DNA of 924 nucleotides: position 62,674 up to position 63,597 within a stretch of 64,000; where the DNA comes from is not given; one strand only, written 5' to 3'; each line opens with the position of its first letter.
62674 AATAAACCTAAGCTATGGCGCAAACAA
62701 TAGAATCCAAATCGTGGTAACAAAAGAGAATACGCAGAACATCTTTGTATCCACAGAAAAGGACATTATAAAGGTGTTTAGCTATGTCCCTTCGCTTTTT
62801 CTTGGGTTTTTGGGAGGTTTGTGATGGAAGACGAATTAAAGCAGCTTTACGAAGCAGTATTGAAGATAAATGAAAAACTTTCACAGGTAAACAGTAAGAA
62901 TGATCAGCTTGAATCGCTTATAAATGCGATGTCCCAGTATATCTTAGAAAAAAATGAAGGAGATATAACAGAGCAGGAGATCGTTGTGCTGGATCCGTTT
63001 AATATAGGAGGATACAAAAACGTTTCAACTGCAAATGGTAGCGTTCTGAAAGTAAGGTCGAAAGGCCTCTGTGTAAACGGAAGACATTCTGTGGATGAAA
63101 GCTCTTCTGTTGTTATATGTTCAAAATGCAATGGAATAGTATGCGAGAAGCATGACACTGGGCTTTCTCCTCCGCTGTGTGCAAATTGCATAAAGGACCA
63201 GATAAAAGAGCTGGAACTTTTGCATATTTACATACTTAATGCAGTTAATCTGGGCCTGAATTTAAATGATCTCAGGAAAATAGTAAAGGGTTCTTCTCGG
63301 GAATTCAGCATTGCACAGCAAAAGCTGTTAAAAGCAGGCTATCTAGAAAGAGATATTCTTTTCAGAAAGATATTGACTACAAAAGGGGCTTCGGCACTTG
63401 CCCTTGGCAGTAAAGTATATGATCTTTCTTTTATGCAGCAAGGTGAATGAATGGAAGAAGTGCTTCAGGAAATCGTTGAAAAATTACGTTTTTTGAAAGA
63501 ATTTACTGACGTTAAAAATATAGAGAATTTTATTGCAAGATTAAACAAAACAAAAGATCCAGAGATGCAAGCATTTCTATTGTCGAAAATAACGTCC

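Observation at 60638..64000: Uncharacterised three-gene operon right of the origin: surface protein, Zn-ribbon/wHTH protein and HerA/FtsK-like ATPase (truncated by window end)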

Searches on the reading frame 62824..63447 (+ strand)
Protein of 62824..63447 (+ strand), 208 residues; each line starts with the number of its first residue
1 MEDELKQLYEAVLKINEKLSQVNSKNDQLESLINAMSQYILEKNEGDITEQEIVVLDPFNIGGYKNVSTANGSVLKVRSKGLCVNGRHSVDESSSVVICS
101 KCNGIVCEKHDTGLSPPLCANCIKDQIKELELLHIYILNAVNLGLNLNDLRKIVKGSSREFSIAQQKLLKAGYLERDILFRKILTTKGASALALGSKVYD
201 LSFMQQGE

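Call 5: search_protein_families(library=pfam, proteins=[window:62824-63447:+], max_evalue=1)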
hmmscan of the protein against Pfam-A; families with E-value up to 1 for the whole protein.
window:62824-63447:+ (208 aa): 6 families
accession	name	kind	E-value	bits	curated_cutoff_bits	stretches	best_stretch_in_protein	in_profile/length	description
PF08650.15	DASH_Dad4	-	0.011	16.1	29.8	1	5-40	20-55/71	DASH complex subunit Dad4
PF01428.23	zf-AN1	-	0.038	14.5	27.9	1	96-111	13-28/40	AN1-like Zinc finger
PF13601.12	HTH_34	-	0.069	13.8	27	1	136-181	7-51/80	Winged helix DNA-binding domain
PF10170.15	C6_DPF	-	0.12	13.1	27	0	97-129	50-84/94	CDPF1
PF02928.21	zf-C5HC2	-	0.17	12.6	22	1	95-125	11-38/54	C5HC2 zinc finger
PF06221.18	zf-C2HC5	-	0.32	11.5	25.8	1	82-127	5-45/54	Putative zinc finger motif, C2HC5-type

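Call 6: search_protein_families(library=ncbifam, proteins=[window:62824-63447:+], max_evalue=1)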
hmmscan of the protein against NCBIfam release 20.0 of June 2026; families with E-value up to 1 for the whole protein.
window:62824-63447:+ (208 aa): 2 families
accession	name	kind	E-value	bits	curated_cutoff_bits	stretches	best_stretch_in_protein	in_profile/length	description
TIGR00142.1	hycI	equivalog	0.079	12.7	119.1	1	87-168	9-90/146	hydrogenase maturation peptidase HycI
NF033601.2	Sta_opine_CntL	equivalog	0.14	11.4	350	1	2-45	4-47/255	staphylopine biosynthesis enzyme CntL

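Call 7: find_encoding_contigs(protein=window:62824-63447:+, flank=10000, max_places=10)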
Protein window:62824-63447:+ (208 aa): 24 contigs read that carry it; 10 places shown.
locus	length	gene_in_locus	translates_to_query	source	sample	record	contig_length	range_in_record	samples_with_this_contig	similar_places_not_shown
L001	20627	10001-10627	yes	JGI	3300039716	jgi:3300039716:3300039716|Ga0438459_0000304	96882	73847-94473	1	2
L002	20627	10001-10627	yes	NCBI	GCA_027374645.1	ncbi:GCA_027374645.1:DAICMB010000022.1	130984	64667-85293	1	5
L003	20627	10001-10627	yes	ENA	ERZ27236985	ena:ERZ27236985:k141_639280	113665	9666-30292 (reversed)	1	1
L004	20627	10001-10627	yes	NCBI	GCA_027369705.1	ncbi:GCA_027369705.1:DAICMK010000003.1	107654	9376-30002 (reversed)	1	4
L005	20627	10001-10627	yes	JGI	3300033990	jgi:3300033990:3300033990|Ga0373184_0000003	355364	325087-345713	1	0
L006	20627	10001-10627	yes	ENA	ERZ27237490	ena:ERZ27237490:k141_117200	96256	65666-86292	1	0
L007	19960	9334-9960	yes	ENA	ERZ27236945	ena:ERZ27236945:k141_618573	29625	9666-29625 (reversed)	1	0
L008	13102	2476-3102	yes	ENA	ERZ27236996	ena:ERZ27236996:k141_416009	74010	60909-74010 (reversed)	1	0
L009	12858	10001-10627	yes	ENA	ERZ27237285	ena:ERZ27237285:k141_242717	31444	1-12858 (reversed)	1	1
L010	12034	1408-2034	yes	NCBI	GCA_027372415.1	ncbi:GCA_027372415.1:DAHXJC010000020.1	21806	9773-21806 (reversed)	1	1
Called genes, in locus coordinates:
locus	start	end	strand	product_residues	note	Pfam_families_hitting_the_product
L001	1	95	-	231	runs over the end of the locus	PF01569:PAP2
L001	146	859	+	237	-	PF12705:PDDEXK_1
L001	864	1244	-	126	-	PF01592:NifU_N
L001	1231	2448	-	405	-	PF00266:Aminotran_5, PF00155:Aminotran_1_2 (weak), PF01053:Cys_Met_Meta_PP (faint)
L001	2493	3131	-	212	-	PF03853:YjeF_N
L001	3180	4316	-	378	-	PF01988:VIT1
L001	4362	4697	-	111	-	-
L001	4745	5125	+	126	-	-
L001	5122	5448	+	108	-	-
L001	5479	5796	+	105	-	-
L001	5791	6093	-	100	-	-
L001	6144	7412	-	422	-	PF22606:Cdc6-ORC-like_ATPase_lid (faint), PF13191:AAA_16 (faint), PF00004:AAA (weak), PF13401:AAA_22, PF22703:Cdc6_lid, PF09079:WHD_Cdc6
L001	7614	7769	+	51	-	-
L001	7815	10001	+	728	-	-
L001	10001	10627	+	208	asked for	-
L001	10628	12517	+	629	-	PF01935:DUF87, PF10412:TrwB_AAD_bind (weak)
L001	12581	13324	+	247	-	-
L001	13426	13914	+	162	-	-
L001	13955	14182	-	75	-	-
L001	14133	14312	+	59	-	-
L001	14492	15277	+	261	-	-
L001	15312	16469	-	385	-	PF01546:Peptidase_M20 (weak)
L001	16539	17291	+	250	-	-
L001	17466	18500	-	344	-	PF02830:V4R (weak)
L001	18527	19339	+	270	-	PF06053:DUF929 (weak)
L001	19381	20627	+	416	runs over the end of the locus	PF00675:Peptidase_M16, PF05193:Peptidase_M16_C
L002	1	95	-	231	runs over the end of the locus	PF01569:PAP2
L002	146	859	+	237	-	PF12705:PDDEXK_1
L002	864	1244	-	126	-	PF01592:NifU_N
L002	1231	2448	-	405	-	PF00266:Aminotran_5, PF00155:Aminotran_1_2 (weak), PF01053:Cys_Met_Meta_PP (faint)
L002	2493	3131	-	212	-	PF03853:YjeF_N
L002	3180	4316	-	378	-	PF01988:VIT1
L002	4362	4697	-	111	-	-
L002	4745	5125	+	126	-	-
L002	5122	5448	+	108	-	-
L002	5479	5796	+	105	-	-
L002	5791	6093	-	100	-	-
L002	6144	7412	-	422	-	PF22606:Cdc6-ORC-like_ATPase_lid (faint), PF13191:AAA_16 (faint), PF00004:AAA (weak), PF13401:AAA_22, PF22703:Cdc6_lid, PF09079:WHD_Cdc6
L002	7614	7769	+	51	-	-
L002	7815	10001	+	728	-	-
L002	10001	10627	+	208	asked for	-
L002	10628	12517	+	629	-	PF01935:DUF87, PF10412:TrwB_AAD_bind (faint)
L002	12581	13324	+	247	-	-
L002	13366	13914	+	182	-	-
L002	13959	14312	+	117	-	-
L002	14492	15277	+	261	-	-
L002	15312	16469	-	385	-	PF01546:Peptidase_M20 (weak)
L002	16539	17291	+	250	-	-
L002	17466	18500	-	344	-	PF02830:V4R (weak)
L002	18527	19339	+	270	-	PF06053:DUF929 (weak)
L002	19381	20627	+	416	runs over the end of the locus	PF00675:Peptidase_M16, PF05193:Peptidase_M16_C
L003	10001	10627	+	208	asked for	-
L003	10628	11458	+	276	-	PF01935:DUF87, PF10412:TrwB_AAD_bind (weak)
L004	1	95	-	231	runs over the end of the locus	PF01569:PAP2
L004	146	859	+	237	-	PF12705:PDDEXK_1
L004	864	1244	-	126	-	PF01592:NifU_N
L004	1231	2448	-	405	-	PF00266:Aminotran_5, PF00155:Aminotran_1_2 (weak), PF01053:Cys_Met_Meta_PP (faint)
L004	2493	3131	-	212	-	PF03853:YjeF_N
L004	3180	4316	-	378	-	PF01988:VIT1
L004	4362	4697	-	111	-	-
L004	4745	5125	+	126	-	-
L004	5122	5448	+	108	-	-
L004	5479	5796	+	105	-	-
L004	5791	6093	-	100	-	-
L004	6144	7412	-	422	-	PF22606:Cdc6-ORC-like_ATPase_lid (faint), PF13191:AAA_16 (faint), PF00004:AAA (weak), PF13401:AAA_22, PF22703:Cdc6_lid, PF09079:WHD_Cdc6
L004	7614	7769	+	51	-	-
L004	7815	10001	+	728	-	-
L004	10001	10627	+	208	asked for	-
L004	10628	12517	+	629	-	PF01935:DUF87, PF10412:TrwB_AAD_bind (weak)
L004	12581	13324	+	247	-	-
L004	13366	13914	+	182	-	-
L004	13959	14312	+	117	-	-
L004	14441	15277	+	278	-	-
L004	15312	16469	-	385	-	PF01546:Peptidase_M20 (weak)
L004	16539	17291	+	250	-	-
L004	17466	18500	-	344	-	PF02830:V4R (weak)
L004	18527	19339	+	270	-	PF06053:DUF929 (weak)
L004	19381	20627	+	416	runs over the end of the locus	PF00675:Peptidase_M16, PF05193:Peptidase_M16_C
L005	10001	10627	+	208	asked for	-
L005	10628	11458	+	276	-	PF01935:DUF87, PF10412:TrwB_AAD_bind (weak)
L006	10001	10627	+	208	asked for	-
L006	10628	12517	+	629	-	PF01935:DUF87, PF10412:TrwB_AAD_bind (weak)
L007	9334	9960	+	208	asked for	-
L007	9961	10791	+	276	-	PF01935:DUF87, PF10412:TrwB_AAD_bind (weak)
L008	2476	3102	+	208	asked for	-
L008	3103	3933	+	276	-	PF01935:DUF87, PF10412:TrwB_AAD_bind (weak)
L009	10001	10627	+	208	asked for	-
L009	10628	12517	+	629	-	PF01935:DUF87, PF10412:TrwB_AAD_bind (weak)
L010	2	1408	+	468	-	?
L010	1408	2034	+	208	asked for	-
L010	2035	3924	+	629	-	PF01935:DUF87, PF10412:TrwB_AAD_bind (weak)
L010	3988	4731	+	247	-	-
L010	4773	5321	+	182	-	-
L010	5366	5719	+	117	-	-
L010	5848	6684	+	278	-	-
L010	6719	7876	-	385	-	PF01546:Peptidase_M20 (weak)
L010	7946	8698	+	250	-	-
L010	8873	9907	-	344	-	PF02830:V4R (weak)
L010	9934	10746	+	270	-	PF06053:DUF929 (weak)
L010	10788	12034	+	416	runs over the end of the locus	PF00675:Peptidase_M16, PF05193:Peptidase_M16_C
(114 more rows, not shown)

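Call 10: search_protein_families(library=pfam, proteins=[L002:10628-12514:+, L002:12581-13321:+, L002:13366-13911:+, L002:13959-14309:+, L004:14441-15274:+, L002:16539-17288:+, L002:7614-7766:+], max_evalue=1)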
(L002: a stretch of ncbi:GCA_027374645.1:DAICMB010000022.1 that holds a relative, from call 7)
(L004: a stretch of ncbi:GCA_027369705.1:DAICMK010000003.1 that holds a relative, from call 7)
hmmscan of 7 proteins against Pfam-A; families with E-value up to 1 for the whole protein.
L002:10628-12514:+ (629 aa): 28 families (the best 25 are shown)
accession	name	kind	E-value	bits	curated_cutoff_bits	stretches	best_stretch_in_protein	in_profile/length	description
PF01935.23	DUF87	-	2e-11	44.8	23.2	1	75-162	1-92/220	Helicase HerA, central domain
PF10412.15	TrwB_AAD_bind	-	1.3e-05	24.7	20.5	1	87-162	4-73/387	Type IV secretion-system coupling protein DNA-binding domain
PF20720.3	nSTAND3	-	0.00016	21.9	27.2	1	98-206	17-127/155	Novel STAND NTPase 3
PF12775.13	AAA_7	-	0.00076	19.5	25.8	1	97-136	32-71/181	P-loop containing dynein motor region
PF00270.35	DEAD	-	0.0047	17.1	26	0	299-327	118-146/167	DEAD/DEAH box helicase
PF05872.18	HerA_C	-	0.0051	15.9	22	1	90-142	13-65/502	Helicase HerA-like C-terminal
PF00735.24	Septin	-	0.0057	16.4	26.2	1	99-158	5-63/280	Septin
PF04851.21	ResIII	-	0.0071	16.7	22.5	1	90-128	15-55/164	Type III restriction enzyme, res subunit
PF05673.19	DUF815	-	0.0077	15.8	23.8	1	99-128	54-83/249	Protein of unknown function (DUF815)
PF00009.33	GTP_EFTU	-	0.0079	16.2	26.5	1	99-125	4-30/188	Elongation factor Tu GTP binding domain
PF01656.29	CbiA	-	0.0085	16.5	25.4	1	104-371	5-54/125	CobQ/CobB/MinD/ParA nucleotide binding domain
PF00004.35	AAA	-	0.011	16.6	21.2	1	101-135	1-32/131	ATPase family associated with various cellular activities (AAA)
PF13401.12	AAA_22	-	0.016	16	27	0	99-135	6-42/130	AAA domain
PF00158.32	Sigma54_activat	-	0.019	15.1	20.2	1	94-134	18-58/168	Sigma-54 interaction domain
PF13191.12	AAA_16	-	0.021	15.8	32.6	1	99-126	25-52/167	AAA ATPase domain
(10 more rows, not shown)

L002:12581-13321:+ (247 aa): 0 families

L002:13366-13911:+ (182 aa): 1 family
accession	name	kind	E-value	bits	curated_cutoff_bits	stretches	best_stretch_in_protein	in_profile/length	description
PF03953.22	Tubulin_C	-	0.15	12.7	26.6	1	138-170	60-92/126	Tubulin C-terminal domain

L002:13959-14309:+ (117 aa): 2 families
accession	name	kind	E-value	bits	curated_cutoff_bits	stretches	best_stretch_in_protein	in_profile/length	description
PF06143.16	Baculo_11_kDa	-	0.087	12.9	28.4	1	11-31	36-56/84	Baculovirus 11 kDa family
PF07406.16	NICE-3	-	0.62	10.6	22.7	1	9-28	7-26/181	NICE-3 protein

L004:14441-15274:+ (278 aa): 1 family
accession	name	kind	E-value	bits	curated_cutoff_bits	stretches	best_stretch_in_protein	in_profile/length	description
PF09297.16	Zn_ribbon_NUD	-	0.15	12.2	24.8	1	7-23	4-20/32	NADH pyrophosphatase zinc ribbon domain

L002:16539-17288:+ (250 aa): 0 families

L002:7614-7766:+ (51 aa): 1 family
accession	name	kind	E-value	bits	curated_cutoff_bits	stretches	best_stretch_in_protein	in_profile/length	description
PF21599.3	ZSWIM3_N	-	0.075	14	27.8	1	12-46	25-60/102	Zinc finger SWIM domain-containing protein 3, N-terminal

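Call 11: search_protein_families(library=ncbifam, proteins=[L002:10628-12514:+, L002:12581-13321:+, L002:13366-13911:+, L002:13959-14309:+, L004:14441-15274:+, L002:16539-17288:+], max_evalue=1)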
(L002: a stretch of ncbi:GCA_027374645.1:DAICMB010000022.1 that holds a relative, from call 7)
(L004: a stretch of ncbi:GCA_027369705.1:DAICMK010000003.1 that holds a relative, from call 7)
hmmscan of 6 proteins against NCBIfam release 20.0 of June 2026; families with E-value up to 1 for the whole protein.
L002:10628-12514:+ (629 aa): 17 families
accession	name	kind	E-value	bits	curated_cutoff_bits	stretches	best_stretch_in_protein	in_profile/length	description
NF053655.1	CedD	equivalog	6.3e-13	48.2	600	1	10-366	132-479/527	DNA-translocating ATPase CedD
NF010278.0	PRK13721.1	subfamily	1.1e-12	46.7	1177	1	90-317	471-708/874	type IV secretion system protein TraC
TIGR02746.1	TraC-F-type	equivalog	4.5e-07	28.2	567.05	1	97-160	429-495/800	type IV secretion system protein TraC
NF042943.1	HerA_antiphage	equivalog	0.0003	19.5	800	1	89-140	146-199/566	anti-phage-associated helicase HerA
NF040937.1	HerA_Thermprot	equivalog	0.0006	18.3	800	1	72-161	117-199/487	DNA double-strand break repair helicase HerA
NF033849.1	ser_rich_anae_1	subfamily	0.00068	17.1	650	1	227-371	936-1095/1163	serine-rich protein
TIGR00231.1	small_GTP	domain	0.0048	16.7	42.5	1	99-131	4-37/164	GTP-binding protein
NF006799.0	PRK09302.1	equivalog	0.01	14.4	408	1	100-154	275-329/515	circadian clock protein KaiC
NF010469.0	PRK13894.1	subfamily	0.011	15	508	1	98-124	149-175/320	conjugal transfer ATPase TrbB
NF038214.1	IS21_help_AAA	equivalog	0.013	15.2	200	1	98-136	90-128/232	IS21-like element helper ATPase IstB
TIGR02782.1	TrbB_P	equivalog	0.013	14.8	304.55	1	98-128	136-166/303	P-type conjugative transfer ATPase TrbB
NF041447.1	TrbC_conju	equivalog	0.015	13.7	800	1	84-122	114-153/685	F-type conjugative transfer protein TrbC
TIGR03420.1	DnaA_homol_Hda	equivalog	0.023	14.2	194.8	1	95-140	35-80/226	DnaA regulatory inactivator Hda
NF009891.0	PRK13351.1-1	equivalog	0.025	13.1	597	1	98-163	9-82/681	elongation factor G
TIGR03743.1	SXT_TraD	subfamily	0.056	11.9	366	1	93-138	170-215/636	conjugative transfer system coupling protein TraD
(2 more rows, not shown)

L002:12581-13321:+ (247 aa): 0 families

L002:13366-13911:+ (182 aa): 0 families

L002:13959-14309:+ (117 aa): 0 families

L004:14441-15274:+ (278 aa): 1 family
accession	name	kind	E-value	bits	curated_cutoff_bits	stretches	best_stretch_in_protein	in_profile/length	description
TIGR00126.1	deoC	equivalog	1e-12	48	117.3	1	44-193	3-149/211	deoxyribose-phosphate aldolase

L002:16539-17288:+ (250 aa): 1 family
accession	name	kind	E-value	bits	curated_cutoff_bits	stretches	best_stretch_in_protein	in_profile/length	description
NF004224.0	PRK05671.1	equivalog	0.028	13.9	284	1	174-235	34-95/336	aspartate-semialdehyde dehydrogenase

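Call 13: search_solved_structures(query=L002:10628-12514:+, max_evalue=1)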
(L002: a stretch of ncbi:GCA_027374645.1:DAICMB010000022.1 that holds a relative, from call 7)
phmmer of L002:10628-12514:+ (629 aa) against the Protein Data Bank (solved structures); distinct sequences matched with E-value up to 1: 10.
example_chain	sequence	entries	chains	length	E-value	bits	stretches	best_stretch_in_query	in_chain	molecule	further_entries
8yho_A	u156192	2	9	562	0.00038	22.3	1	220-372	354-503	DUF87 domain-containing protein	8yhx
8wiv_A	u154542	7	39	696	0.00077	21.3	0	98-189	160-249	Helicase HerA central domain-containing protein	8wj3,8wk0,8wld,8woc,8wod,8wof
4d2i_A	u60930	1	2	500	0.0032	19.2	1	61-396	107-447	HERA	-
4ag5_A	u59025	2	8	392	0.063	15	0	97-168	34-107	TYPE IV SECRETORY PATHWAY VIRB4 COMPONENTS-LIKE PROTEIN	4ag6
9u57_A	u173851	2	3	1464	0.14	13.8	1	46-120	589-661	ABC transporter C family member 2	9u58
9li5_A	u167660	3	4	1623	0.17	13.6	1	46-120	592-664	ABC transporter C family member 2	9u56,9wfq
9li6_A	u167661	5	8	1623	0.17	13.6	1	46-120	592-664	ABC transporter C family member 2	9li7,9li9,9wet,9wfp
4zci_A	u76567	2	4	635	0.32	12.6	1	83-124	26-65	GTP-binding protein TypA/BipA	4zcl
4zcm_A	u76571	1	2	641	0.33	12.6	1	83-124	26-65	GTP-binding protein TypA/BipA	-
8j4u_M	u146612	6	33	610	0.43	12.2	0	92-139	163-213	Nucleoside triphosphate hydrolase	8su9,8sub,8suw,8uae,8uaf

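Call 14: find_homologous_proteins(query=L002:10628-12514:+, max_evalue=0.001)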
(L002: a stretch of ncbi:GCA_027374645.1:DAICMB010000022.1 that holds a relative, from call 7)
Query L002:10628-12514:+ (629 aa): 47 proteins with E <= 0.001 among 8000 candidates.
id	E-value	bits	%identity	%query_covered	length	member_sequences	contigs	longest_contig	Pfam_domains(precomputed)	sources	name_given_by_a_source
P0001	0.0e+0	1352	100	100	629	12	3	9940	PF10412.16,PF01935.24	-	-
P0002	0.0e+0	1073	77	100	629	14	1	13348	PF10412.16,PF01935.24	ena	-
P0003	0.0e+0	1073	78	100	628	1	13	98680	PF10412.16,PF01935.24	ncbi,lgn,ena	-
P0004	0.0e+0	1069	77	100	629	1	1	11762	PF01935.24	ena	-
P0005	0.0e+0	1067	78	100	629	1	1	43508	PF10412.16,PF01935.24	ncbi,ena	-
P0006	0.0e+0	1066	78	100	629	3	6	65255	PF10412.16,PF01935.24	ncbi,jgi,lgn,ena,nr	ncbi:DUF87 domain-containing protein [Candidatus Parvarchaeota archaeon]|nr:DUF87 domain-containing 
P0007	0.0e+0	1065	78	100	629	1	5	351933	PF10412.16,PF01935.24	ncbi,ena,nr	ncbi:MAG: DUF87 domain-containing protein [Candidatus Parvarchaeota archaeon]|nr:DUF87 domain-contai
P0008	0.0e+0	1063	77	99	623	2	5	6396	PF10412.16,PF01935.24,PF20720.4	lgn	-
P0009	0.0e+0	1063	77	100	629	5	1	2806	PF10412.16,PF01935.24,PF05872.19,PF20720.4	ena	-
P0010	0.0e+0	1063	77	100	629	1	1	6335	PF10412.16,PF01935.24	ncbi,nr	ncbi:MAG: DUF87 domain-containing protein [Candidatus Parvarchaeum sp.]|nr:DUF87 domain-containing p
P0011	0.0e+0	1049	76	100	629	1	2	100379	PF01935.24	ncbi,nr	ncbi:DUF87 domain-containing protein [Candidatus Parvarchaeota archaeon]|nr:DUF87 domain-containing 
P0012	0.0e+0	1049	76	100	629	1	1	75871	PF01935.24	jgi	-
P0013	0.0e+0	1041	76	100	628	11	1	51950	PF10412.16,PF01935.24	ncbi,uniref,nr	ncbi:MAG: hypothetical protein BJBARM4_0266 [Candidatus Parvarchaeum acidiphilum ARMAN-4]|uniref:Hel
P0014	0.0e+0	1040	76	100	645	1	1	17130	PF10412.16,PF01935.24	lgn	-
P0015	0.0e+0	1036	77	100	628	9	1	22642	PF10412.16,PF01935.24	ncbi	-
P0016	0.0e+0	1035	75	100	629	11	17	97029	PF01935.24,PF20720.4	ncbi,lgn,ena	-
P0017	0.0e+0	1028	75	100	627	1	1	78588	PF01935.24,PF20720.4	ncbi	ncbi:MAG: ATP-binding protein [Candidatus Parvarchaeum sp.]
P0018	0.0e+0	1026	75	100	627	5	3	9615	PF10412.16,PF01935.24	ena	-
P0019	3.6e-255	866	79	80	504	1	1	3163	PF10412.16,PF01935.24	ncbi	ncbi:MAG: DUF87 domain-containing protein, partial [Candidatus Parvarchaeum sp.]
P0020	9.8e-240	815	60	100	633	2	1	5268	PF01935.24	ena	-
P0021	8.5e-238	809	61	99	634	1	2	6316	PF10412.16,PF01935.24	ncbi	-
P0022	1.5e-227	775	57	100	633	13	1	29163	PF10412.16,PF01935.24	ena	-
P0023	6.2e-211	720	54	100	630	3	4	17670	PF10412.16,PF01935.24,PF04851.22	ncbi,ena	-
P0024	5.6e-209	714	55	100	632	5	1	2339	PF10412.16,PF01935.24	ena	-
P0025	7.2e-207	707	55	100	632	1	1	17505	PF01935.24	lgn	-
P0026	3.8e-203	694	52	100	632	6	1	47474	PF01935.24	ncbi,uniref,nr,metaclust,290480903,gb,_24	ncbi:MAG: hypothetical protein BJBARM5_0382 [Candidatus Parvarchaeum acidophilus ARMAN-5]|uniref:Hel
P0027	2.2e-201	688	51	100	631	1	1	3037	PF01935.24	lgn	-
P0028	1.0e-199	683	79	61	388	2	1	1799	PF10412.16,PF19044.7,PF01935.24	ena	-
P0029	1.1e-193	663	52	99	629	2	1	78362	PF10412.16,PF19044.7,PF01935.24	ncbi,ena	-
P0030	4.2e-165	569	46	97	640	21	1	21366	PF01935.24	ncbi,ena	-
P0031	2.6e-148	513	42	97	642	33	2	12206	PF01935.24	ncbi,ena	-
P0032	4.0e-139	483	38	100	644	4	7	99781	PF01935.24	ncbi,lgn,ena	-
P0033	2.4e-137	477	41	100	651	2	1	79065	PF01935.24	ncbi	-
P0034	1.5e-134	468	38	100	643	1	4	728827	-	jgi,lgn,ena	jgi:hypothetical protein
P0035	1.7e-134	468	40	100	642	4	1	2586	PF01935.24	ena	-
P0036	3.6e-130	453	40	98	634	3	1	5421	PF01935.24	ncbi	ncbi:MAG: ATP-binding protein [Candidatus Acidifodinimicrobium sp.]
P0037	1.4e-128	448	38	100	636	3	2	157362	PF01935.24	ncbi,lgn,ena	-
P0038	4.6e-128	446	38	98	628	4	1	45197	PF01935.24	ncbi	ncbi:MAG: DUF87 domain-containing protein [Candidatus Parvarchaeota archaeon]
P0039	3.1e-125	437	38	99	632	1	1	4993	PF01935.24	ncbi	-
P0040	2.9e-121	424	38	99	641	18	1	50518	PF01935.24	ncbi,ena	-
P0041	2.8e-119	417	37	97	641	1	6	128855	PF01935.24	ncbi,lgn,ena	-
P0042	5.3e-118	413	36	100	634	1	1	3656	PF01935.24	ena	-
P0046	6.5e-111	390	42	70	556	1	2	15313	PF01935.24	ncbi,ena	-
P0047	8.9e-7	46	25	49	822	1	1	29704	PF19044.7,PF01935.24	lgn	-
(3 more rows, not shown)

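Call 16: find_encoding_contigs(protein=P0034, flank=8000, max_places=2)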
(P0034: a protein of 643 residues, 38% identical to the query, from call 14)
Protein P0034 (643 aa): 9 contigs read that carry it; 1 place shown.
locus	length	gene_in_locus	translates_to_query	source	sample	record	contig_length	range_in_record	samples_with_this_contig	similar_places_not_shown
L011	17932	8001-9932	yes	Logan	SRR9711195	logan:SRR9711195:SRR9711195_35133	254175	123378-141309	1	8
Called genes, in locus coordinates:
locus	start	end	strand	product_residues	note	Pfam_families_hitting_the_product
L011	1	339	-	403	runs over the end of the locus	PF00266:Aminotran_5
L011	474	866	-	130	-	-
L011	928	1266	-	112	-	-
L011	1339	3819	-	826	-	PF10102:DUF2341 (faint)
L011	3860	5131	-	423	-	PF01637:ATPase_2 (weak), PF05621:TniB (weak), PF13191:AAA_16 (weak), PF13401:AAA_22, PF00004:AAA (weak), PF22703:Cdc6_lid, PF09079:WHD_Cdc6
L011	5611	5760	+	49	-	-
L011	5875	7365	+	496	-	-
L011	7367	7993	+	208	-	-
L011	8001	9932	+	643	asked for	-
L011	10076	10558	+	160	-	-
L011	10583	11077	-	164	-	-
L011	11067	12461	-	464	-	PF01406:tRNA-synt_1e, PF09334:tRNA-synt_1g (faint)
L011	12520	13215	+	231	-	-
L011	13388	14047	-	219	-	PF09335:VTT_dom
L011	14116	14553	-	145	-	PF03946:Ribosomal_L11_N, PF00298:Ribosomal_L11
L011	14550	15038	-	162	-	PF03439:Spt5-NGN, PF23291:KOW4_SPT5 (faint), PF00467:KOW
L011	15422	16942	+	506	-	PF00437:T2SSE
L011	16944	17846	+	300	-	PF00482:T2SSF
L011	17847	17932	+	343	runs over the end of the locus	PF00482:T2SSF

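Call 17: find_encoding_contigs(protein=P0026, flank=8000, max_places=2)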
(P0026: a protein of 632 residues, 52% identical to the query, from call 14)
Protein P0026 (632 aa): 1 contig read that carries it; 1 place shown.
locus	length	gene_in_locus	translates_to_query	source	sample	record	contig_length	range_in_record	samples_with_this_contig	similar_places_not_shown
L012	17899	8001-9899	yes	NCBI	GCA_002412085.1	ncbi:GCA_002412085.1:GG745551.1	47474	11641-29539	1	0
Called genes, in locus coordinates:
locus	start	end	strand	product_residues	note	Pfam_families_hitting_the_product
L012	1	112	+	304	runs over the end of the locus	PF02086:MethyltransfD12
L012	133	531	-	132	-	-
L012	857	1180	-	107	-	-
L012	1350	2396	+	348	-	PF08240:ADH_N, PF00107:ADH_zinc_N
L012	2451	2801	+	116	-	-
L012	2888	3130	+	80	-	-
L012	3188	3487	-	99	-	-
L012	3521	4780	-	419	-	PF13191:AAA_16 (faint), PF05621:TniB (weak), PF00004:AAA (weak), PF13401:AAA_22, PF22703:Cdc6_lid, PF09079:WHD_Cdc6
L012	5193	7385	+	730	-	-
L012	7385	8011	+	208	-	-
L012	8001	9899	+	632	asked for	PF01935:DUF87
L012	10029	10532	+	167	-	-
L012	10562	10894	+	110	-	-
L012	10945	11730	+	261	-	-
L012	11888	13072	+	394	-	PF13385:Laminin_G_3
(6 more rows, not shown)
